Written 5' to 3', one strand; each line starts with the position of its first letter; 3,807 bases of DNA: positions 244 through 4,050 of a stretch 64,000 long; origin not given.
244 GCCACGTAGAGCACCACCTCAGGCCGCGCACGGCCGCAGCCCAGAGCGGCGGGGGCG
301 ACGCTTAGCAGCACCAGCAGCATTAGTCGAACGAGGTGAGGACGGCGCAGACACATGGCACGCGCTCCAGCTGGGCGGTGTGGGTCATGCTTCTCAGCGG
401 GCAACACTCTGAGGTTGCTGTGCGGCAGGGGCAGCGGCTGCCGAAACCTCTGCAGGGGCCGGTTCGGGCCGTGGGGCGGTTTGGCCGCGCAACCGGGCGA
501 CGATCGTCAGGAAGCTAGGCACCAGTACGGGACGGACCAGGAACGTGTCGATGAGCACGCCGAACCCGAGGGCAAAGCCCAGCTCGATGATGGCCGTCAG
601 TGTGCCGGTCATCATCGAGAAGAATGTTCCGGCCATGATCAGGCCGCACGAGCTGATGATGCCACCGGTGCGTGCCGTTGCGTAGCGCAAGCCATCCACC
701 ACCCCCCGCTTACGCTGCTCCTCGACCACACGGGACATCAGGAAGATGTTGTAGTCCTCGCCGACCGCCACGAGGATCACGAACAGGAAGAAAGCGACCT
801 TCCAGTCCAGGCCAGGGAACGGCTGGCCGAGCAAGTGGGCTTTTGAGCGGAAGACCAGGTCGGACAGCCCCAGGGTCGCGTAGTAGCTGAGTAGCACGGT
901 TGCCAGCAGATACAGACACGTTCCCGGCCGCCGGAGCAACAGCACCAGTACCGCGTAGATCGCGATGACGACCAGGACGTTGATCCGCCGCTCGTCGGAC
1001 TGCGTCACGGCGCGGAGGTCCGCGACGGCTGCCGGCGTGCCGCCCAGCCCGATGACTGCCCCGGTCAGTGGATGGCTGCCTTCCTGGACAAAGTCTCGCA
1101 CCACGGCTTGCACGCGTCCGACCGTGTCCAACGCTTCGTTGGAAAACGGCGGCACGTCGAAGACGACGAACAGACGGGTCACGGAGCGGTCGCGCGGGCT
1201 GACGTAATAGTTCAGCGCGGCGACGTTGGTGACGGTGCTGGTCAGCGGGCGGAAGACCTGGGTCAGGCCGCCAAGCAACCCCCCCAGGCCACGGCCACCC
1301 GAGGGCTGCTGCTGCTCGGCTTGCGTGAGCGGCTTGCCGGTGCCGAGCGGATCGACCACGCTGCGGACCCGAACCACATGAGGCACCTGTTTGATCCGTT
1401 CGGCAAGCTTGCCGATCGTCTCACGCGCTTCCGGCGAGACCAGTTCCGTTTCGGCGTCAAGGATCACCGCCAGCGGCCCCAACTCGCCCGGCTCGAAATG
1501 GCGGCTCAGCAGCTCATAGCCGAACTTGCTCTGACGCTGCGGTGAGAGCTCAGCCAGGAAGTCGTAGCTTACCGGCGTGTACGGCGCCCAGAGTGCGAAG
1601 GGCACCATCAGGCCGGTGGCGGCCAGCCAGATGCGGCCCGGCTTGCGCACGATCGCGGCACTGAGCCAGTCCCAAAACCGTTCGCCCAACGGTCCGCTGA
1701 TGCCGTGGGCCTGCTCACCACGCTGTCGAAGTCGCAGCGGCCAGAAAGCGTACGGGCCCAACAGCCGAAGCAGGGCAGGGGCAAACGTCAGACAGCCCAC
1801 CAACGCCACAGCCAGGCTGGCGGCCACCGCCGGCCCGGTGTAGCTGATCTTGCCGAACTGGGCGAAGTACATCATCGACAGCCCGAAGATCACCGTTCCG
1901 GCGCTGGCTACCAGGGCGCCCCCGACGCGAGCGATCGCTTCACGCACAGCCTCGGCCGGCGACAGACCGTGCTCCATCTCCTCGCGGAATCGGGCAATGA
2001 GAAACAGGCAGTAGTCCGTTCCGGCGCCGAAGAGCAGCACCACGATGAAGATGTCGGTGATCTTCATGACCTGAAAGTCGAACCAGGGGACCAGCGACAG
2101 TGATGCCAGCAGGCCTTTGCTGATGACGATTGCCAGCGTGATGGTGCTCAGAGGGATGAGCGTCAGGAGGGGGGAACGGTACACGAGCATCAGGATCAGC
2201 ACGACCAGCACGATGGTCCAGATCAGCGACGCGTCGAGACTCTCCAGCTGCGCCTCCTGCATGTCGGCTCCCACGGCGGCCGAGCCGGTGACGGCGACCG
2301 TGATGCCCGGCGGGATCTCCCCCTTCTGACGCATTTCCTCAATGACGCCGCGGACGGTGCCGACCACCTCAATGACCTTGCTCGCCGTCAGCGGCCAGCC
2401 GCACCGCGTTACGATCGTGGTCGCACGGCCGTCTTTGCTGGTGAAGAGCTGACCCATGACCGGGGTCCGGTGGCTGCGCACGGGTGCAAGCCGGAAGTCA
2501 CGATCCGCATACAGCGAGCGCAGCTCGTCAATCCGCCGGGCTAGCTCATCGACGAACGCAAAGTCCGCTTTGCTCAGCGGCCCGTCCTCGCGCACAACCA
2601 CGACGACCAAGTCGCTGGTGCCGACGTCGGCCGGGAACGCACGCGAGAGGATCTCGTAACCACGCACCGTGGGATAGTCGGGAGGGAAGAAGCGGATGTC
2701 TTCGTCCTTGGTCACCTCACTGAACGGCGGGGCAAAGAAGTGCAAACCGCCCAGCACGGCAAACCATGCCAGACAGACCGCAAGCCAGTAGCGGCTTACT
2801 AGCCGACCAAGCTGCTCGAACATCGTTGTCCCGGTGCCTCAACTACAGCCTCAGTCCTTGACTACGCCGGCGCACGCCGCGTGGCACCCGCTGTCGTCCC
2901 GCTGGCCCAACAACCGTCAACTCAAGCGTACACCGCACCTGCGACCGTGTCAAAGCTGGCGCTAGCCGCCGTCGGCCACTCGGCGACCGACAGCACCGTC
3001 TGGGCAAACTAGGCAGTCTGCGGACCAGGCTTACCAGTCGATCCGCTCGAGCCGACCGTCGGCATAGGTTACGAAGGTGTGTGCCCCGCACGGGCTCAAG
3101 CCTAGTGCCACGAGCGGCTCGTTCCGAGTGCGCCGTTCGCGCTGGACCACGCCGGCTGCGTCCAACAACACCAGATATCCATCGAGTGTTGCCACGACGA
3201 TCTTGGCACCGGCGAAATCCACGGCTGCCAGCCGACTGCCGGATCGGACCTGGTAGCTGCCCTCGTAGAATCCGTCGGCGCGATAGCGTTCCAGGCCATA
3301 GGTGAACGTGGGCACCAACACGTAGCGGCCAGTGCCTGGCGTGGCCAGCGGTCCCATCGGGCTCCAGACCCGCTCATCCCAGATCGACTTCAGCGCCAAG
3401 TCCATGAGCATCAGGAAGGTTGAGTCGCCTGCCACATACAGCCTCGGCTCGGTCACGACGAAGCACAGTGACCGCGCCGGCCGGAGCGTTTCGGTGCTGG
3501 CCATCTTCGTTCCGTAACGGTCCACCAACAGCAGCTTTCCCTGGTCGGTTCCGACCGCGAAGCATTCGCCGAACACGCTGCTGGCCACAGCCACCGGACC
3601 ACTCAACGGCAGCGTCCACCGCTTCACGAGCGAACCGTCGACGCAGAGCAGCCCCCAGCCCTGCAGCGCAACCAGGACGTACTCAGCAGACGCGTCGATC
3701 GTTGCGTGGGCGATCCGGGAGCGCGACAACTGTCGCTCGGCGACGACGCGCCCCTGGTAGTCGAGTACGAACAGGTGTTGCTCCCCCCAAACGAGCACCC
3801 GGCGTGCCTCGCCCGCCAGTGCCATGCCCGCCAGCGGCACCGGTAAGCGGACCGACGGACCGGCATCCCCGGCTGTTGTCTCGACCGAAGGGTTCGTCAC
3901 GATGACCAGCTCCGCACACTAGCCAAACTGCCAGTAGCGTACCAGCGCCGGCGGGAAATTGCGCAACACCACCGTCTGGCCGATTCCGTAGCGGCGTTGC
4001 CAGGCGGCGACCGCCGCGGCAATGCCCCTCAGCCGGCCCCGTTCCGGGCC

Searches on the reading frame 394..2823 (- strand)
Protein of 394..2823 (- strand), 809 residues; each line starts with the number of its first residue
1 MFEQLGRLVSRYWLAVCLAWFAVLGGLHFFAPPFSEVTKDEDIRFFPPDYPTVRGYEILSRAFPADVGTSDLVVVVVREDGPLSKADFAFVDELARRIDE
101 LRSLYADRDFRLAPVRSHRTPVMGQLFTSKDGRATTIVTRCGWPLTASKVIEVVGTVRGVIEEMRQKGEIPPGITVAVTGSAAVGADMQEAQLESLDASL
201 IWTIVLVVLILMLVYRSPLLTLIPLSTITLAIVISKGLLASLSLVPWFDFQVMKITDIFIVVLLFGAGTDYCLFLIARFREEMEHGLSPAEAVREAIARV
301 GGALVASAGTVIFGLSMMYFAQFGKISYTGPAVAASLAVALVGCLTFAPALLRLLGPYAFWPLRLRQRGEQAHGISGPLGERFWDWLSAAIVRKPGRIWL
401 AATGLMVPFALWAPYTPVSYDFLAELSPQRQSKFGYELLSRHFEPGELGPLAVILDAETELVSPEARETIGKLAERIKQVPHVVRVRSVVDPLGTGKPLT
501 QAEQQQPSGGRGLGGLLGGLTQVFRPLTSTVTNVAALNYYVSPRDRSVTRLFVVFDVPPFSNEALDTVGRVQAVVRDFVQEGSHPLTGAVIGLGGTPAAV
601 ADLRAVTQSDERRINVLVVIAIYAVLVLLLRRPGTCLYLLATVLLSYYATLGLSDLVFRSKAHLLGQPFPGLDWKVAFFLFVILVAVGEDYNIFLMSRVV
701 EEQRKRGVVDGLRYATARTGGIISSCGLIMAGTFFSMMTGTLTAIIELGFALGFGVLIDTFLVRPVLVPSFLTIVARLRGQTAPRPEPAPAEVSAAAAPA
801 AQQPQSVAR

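Call 16: search_protein_families(library=pfam, proteins=[window:394-2823:-], max_evalue=0.00001)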
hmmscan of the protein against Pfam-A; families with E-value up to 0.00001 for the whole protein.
window:394-2823:- (809 aa): 2 families
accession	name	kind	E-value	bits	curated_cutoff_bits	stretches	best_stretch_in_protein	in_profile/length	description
PF03176.21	MMPL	-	4.2e-106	355.1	20.5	2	45-397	2-332/333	MMPL family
PF00873.25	ACR_tran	-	4.8e-06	25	28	1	149-352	291-486/1021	AcrB/AcrD/AcrF family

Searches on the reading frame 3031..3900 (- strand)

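Call 16: search_protein_families(library=pfam, proteins=[window:3031-3900:-], max_evalue=0.00001)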
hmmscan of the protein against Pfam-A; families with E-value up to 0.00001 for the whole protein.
window:3031-3900:- (289 aa): 1 family
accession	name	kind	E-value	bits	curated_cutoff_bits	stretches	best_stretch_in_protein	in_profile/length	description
PF13570.13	Beta-prop_ACSF4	-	1.8e-06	28.1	133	0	40-178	112-253/329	Beta-alanine-activating enzyme, beta-propeller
